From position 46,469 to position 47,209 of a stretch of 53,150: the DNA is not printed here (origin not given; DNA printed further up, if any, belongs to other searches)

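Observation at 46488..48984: Uncharacterised operon: 146-aa protein plus GidA/TrmFO-like flavoprotein with an inserted Cys4 motif (plus RidA), next to the t6A tRNA-modification genes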

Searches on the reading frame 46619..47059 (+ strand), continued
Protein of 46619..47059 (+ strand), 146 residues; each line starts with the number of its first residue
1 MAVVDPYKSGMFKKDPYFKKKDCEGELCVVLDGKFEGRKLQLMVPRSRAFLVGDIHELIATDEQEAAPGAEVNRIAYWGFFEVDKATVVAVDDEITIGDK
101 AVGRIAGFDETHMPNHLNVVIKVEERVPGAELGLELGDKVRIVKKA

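Call 55: search_solved_structures(query=A2, max_evalue=10)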
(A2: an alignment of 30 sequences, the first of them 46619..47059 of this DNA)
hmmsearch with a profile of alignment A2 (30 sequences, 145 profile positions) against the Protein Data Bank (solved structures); distinct sequences matched with E-value up to 10: 0.
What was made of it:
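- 46619..47059 (+): DUF6917 protein, 146 aa. Predicted all-beta, with no structural relative found. A profile search against PDB gives nothing (call 55).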

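Call 68: search_protein_representatives(alignment_id=A2)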
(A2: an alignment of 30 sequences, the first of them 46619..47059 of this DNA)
Query: 30 sequences, 145 profile positions. Proteins with E-value up to 0.001 (for the whole library): 370; up to 1e-10: 303; up to 1e-30: 116. The best 150 are listed.
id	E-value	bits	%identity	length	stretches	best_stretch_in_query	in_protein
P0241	1.1e-54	200.3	-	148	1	2-143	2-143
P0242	1.7e-53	196.5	-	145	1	2-144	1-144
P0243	3.3e-53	195.5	-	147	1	2-143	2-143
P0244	2.5e-52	192.7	-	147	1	2-142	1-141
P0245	1.0e-51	190.7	-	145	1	3-143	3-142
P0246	1.8e-50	186.7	-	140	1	3-141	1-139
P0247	6.6e-50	184.9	-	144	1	2-144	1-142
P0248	2.3e-49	183.1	-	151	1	2-142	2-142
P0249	2.9e-48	179.5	-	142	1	3-143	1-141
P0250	3.5e-48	179.2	-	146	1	1-143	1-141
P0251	5.1e-48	178.7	-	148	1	3-143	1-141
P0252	7.0e-48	178.3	-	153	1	2-142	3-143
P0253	8.3e-48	178.0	-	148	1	3-143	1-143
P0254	9.9e-47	174.5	-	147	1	3-142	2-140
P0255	1.6e-46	173.8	-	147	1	3-143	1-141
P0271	6.7e-43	162.1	-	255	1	2-141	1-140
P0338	1.4e-33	131.9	-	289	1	18-144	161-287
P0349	2.5e-31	124.6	-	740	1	19-142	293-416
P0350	2.8e-31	124.4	-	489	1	17-142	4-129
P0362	2.1e-30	121.6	-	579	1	16-142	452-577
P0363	2.4e-30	121.4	-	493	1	18-142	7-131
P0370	1.5e-29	118.8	-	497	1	15-142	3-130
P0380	6.3e-29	116.8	-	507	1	18-142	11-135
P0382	9.7e-29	116.2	-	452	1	18-142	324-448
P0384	1.4e-28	115.7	-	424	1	17-142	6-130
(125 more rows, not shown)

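Call 69: search_protein_families(library=pfam, proteins=[P0350, P0363, P0370, P0380, P0384, P0349, P0362, P0382, P0338, P0271], max_evalue=0.001)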
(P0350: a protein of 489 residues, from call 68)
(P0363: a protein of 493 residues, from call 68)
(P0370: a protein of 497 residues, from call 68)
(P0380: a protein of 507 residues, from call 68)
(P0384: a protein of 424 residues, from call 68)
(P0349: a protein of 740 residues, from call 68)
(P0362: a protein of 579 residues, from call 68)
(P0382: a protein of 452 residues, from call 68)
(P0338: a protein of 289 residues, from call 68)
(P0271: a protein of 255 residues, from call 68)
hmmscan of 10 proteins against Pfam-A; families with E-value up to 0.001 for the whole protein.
P0350 (489 aa): 2 families
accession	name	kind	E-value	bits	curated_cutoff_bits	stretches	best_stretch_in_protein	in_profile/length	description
PF21891.1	DUF6917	-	1.9e-49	167.1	27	1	4-128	2-126/127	Family of unknown function (DUF6917)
PF01408.29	GFO_IDH_MocA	-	1.3e-05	26.3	24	1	145-265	4-114/120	Oxidoreductase family, NAD-binding Rossmann fold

P0363 (493 aa): 2 families
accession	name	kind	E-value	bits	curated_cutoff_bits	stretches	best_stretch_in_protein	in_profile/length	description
PF21891.1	DUF6917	-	1.6e-48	164.1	27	1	7-130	3-126/127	Family of unknown function (DUF6917)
PF01408.29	GFO_IDH_MocA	-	0.00011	23.3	24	1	148-276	3-117/120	Oxidoreductase family, NAD-binding Rossmann fold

P0370 (497 aa): 2 families
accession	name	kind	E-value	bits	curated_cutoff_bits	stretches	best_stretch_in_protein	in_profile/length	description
PF21891.1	DUF6917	-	2.5e-49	166.7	27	1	5-129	2-126/127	Family of unknown function (DUF6917)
PF01408.29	GFO_IDH_MocA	-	0.00013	23.1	24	1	188-261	38-108/120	Oxidoreductase family, NAD-binding Rossmann fold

P0380 (507 aa): 1 family
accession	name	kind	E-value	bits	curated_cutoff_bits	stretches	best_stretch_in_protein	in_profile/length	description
PF21891.1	DUF6917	-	3.2e-45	153.4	27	1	11-134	3-126/127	Family of unknown function (DUF6917)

P0384 (424 aa): 9 families
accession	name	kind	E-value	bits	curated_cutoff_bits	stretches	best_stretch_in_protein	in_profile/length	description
PF21891.1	DUF6917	-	2.9e-47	160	27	1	7-129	3-126/127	Family of unknown function (DUF6917)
PF08241.18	Methyltransf_11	-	1.4e-24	87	21.2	1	241-332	1-95/95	Methyltransferase domain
PF13649.12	Methyltransf_25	-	9.7e-23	81.1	27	1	241-328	2-97/97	Methyltransferase domain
PF08242.18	Methyltransf_12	-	2.5e-14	54.2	30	1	241-330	1-98/98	Methyltransferase domain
PF13847.12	Methyltransf_31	-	3.3e-14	53.2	27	1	239-336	6-113/145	Methyltransferase domain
PF01209.24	Ubie_methyltran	-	3.1e-11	43.5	20.1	1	228-332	39-151/233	ubiE/COQ5 methyltransferase family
PF13489.12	Methyltransf_23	-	1.2e-10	41.8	27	1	228-347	14-134/164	Methyltransferase domain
PF05148.21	Methyltransf_8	-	0.00014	22.2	27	1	271-332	96-156/219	Hypothetical methyltransferase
PF03848.20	TehB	-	0.00037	20.4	20.4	1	236-276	30-70/193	Tellurite resistance protein TehB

P0349 (740 aa): 4 families
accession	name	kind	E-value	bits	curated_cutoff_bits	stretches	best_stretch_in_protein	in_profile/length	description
PF21891.1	DUF6917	-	3.6e-48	163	27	1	293-415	4-126/127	Family of unknown function (DUF6917)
PF00348.22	polyprenyl_synt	-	1.2e-19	71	27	1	495-587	12-89/251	Polyprenyl synthetase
PF01408.29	GFO_IDH_MocA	-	3.6e-17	63.6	24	1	4-91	31-120/120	Oxidoreductase family, NAD-binding Rossmann fold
PF22725.1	GFO_IDH_MocA_C3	-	1.1e-07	32.4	27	1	111-210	16-117/124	GFO/IDH/MocA C-terminal domain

P0362 (579 aa): 3 families
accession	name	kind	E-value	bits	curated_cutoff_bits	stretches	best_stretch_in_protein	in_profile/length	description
PF21891.1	DUF6917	-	6.7e-38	129.8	27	1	454-576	3-126/127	Family of unknown function (DUF6917)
PF07687.19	M20_dimer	-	1.7e-11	44.4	21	1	177-265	10-100/107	Peptidase dimerisation domain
PF01546.33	Peptidase_M20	-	5e-06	27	24.6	1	85-330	2-171/206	Peptidase family M20/M25/M40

P0382 (452 aa): 3 families
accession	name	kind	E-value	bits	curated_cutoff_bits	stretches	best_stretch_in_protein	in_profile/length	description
PF21891.1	DUF6917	-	1.2e-50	170.9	27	1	323-448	2-127/127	Family of unknown function (DUF6917)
PF01408.29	GFO_IDH_MocA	-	1.4e-24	87.5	24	1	16-131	1-119/120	Oxidoreductase family, NAD-binding Rossmann fold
PF22725.1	GFO_IDH_MocA_C3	-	1.6e-09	38.2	27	1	155-256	18-121/124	GFO/IDH/MocA C-terminal domain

P0338 (289 aa): 2 families
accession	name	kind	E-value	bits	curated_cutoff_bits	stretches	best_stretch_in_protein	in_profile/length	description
PF21891.1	DUF6917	-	3e-40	137.4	27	1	161-284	3-126/127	Family of unknown function (DUF6917)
PF01042.26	Ribonuc_L-PSP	-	2.5e-20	73.1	27.3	1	9-124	3-119/121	Endoribonuclease L-PSP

P0271 (255 aa): 2 families
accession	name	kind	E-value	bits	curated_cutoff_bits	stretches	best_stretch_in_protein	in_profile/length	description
PF21891.1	DUF6917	-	2.8e-42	143.9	27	1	16-140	2-126/127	Family of unknown function (DUF6917)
PF08827.16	DUF1805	-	1.4e-16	60.9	29.5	1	191-254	1-64/64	Domain of unknown function (DUF1805)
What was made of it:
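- Fusions occur in both orders in the representative library (calls 68, 69).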

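Call 70: find_encoding_contigs(protein=P0169, flank=9000, max_places=1)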
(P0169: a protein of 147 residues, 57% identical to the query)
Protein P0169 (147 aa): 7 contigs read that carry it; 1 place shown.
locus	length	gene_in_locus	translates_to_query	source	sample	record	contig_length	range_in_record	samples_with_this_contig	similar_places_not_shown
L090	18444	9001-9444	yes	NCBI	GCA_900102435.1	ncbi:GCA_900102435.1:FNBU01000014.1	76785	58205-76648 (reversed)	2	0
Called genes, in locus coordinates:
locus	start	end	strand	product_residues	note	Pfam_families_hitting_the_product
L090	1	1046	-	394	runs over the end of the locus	PF01548:DEDD_Tnp_IS110, PF02371:Transposase_20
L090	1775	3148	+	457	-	PF00083:Sugar_tr, PF07690:MFS_1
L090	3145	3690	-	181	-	-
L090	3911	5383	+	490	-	-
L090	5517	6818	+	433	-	PF00070:Pyr_redox (faint), PF00890:FAD_binding_2 (faint), PF01134:GIDA, PF01266:DAO (faint), PF07992:Pyr_redox_2 (weak), PF12831:FAD_oxidored, PF13450:NAD_binding_8 (faint), PF01134:GIDA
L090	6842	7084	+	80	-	-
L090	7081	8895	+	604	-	PF02310:B12-binding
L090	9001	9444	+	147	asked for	PF21891:DUF6917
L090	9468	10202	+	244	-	PF08461:WHD_RNase_R, PF07729:FCD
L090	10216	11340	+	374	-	-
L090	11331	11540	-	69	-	PF02661:Fic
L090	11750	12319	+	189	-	PF00440:TetR_N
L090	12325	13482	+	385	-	PF25919:BSH_CusB (faint), PF25917:BSH_RND, PF25973:BSH_CzcB (weak), PF25876:HH_MFP_RND, PF25944:Beta-barrel_RND, PF25954:Beta-barrel_RND_2, PF25967:RND-MFP_C, PF25989:YknX_C, +1 more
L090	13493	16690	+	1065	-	PF00873:ACR_tran, PF03176:MMPL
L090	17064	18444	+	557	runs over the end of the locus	PF11845:Tll0287-like, PF00672:HAMP (weak), PF00512:HisKA, PF02518:HATPase_c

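Call 71: find_encoding_contigs(protein=P0219, flank=9000, max_places=1)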
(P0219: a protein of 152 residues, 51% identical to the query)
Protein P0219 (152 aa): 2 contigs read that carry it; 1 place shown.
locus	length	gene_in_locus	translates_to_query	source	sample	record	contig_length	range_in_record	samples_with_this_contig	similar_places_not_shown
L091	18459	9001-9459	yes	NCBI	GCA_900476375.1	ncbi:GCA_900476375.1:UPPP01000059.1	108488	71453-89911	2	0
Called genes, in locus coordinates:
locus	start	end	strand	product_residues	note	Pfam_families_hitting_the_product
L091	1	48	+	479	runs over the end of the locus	PF13230:GATase_4, PF13522:GATase_6, PF13537:GATase_7, PF00156:Pribosyltran (weak)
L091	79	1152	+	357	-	PF00586:AIRS, PF02769:AIRS_C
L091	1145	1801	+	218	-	PF00551:Formyl_trans_N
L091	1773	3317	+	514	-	PF02142:MGS, PF01808:AICARFT_IMPCHas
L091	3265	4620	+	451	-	PF02844:GARS_N, PF01071:GARS_A, PF02786:CPSase_L_D2 (weak), PF02843:GARS_C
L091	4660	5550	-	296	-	PF13276:HTH_21, PF00665:rve, PF13683:rve_3, PF13333:rve_2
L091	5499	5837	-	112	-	PF13518:HTH_28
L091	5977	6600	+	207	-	PF00440:TetR_N, PF17932:TetR_C_24 (weak)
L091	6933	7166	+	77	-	-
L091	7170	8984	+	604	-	PF02310:B12-binding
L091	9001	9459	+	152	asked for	PF21891:DUF6917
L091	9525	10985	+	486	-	-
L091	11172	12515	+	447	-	PF07992:Pyr_redox_2 (weak), PF00070:Pyr_redox (faint), PF01134:GIDA, PF12831:FAD_oxidored, PF13450:NAD_binding_8 (weak), PF01134:GIDA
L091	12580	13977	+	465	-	-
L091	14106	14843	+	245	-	PF08461:WHD_RNase_R, PF07729:FCD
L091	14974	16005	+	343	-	-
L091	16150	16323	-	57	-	-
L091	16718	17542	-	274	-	PF03180:Lipoprotein_9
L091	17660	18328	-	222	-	PF00528:BPD_transp_1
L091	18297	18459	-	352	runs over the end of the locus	PF00005:ABC_tran, PF02463:SMC_N, PF13304:AAA_21 (faint), PF13401:AAA_22 (weak), PF09383:NIL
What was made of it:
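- RidA is missing from some full clusters, for example the Negativicutes loci L090 and L091 (calls 70, 71).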

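Call 72: list_cluster_members(proteins=[L091:6933-7166:+, L091:7170-8984:+, L091:9525-10985:+, L091:11172-12515:+, L091:12580-13977:+, L091:14974-16005:+, L089:11900-12760:+, L088:15552-16247:+])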
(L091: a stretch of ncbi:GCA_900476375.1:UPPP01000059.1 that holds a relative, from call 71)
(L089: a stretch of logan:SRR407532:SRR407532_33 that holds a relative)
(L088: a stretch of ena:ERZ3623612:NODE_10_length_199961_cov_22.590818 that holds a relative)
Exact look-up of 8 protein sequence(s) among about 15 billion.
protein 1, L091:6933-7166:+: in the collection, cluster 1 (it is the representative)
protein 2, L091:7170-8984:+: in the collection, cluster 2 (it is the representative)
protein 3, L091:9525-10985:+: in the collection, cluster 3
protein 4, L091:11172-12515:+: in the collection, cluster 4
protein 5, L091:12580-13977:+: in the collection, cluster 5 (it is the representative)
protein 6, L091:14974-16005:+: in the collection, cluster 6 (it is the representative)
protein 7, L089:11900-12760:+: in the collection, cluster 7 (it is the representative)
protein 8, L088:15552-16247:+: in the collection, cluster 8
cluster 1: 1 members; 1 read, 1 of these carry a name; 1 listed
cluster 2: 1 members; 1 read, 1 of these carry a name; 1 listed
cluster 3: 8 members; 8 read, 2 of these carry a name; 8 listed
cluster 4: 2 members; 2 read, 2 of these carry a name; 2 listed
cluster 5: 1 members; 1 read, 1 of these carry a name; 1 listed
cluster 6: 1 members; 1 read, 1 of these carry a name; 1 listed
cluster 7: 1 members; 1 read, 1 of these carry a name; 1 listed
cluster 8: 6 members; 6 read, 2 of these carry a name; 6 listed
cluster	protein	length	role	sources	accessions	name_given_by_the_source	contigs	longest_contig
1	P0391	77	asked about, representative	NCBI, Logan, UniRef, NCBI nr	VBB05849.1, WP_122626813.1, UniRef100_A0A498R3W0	Hypothetical protein LUCI_1060 [Lucifera butyrica] | Uncharacterized protein n=1 Tax=Lucifera butyrica TaxID=1351585 RepID=A0A498R3W0_9FIRM | hypothetical protein [Lucifera butyrica]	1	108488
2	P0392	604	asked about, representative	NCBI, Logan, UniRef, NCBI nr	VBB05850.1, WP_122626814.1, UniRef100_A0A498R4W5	Hypothetical protein LUCI_1061 [Lucifera butyrica] | B12-binding domain-containing protein n=1 Tax=Lucifera butyrica TaxID=1351585 ... | cobalamin-dependent protein [Lucifera butyrica]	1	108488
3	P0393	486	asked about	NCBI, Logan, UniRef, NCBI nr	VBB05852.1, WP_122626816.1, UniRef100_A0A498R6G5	pyridoxal phosphate-dependent transferase [Lucifera butyrica] | Pyridoxal phosphate-dependent transferase n=1 Tax=Lucifera butyrica TaxID=1351585 ... | hypothetical protein [Lucifera butyrica]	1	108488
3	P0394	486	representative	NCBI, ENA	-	-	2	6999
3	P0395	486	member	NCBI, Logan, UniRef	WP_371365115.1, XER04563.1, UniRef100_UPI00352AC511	hypothetical protein SRRS_00230 [Sporomusa rhizae] | hypothetical protein n=1 Tax=Sporomusa rhizae TaxID=357999 RepID=UPI00352AC511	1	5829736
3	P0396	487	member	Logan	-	-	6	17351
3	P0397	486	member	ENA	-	-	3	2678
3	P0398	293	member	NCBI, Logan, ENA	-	-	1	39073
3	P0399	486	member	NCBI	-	-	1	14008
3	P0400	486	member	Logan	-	-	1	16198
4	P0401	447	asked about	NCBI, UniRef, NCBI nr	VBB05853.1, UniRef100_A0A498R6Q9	pyridine nucleotide-disulphide oxidoreductase class-ii [Lucifera butyrica] | Pyridine nucleotide-disulphide oxidoreductase class-ii n=1 Tax=Lucifera butyrica ...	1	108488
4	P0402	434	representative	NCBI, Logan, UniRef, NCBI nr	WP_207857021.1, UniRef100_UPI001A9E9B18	FAD-dependent oxidoreductase [Lucifera butyrica] | FAD-dependent oxidoreductase n=1 Tax=Lucifera butyrica TaxID=1351585 RepID=UPI001A9E9B18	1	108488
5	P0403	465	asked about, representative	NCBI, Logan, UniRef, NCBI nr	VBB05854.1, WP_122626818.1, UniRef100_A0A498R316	Hypothetical protein LUCI_1065 [Lucifera butyrica] | Citrate transporter n=1 Tax=Lucifera butyrica TaxID=1351585 RepID=A0A498R316_9FIRM | hypothetical protein [Lucifera butyrica]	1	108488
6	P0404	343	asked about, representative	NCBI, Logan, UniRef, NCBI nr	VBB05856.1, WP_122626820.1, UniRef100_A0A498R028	Hypothetical protein LUCI_1067 [Lucifera butyrica] | Uncharacterized protein n=1 Tax=Lucifera butyrica TaxID=1351585 RepID=A0A498R028_9FIRM | hypothetical protein [Lucifera butyrica]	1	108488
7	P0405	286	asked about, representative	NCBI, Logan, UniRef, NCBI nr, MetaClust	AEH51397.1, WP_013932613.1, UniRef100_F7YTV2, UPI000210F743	diaminopimelate epimerase [Pseudothermotoga thermarum] | Diaminopimelate epimerase n=1 Tax=Pseudothermotoga thermarum DSM 5069 TaxID=688269 ... | status=active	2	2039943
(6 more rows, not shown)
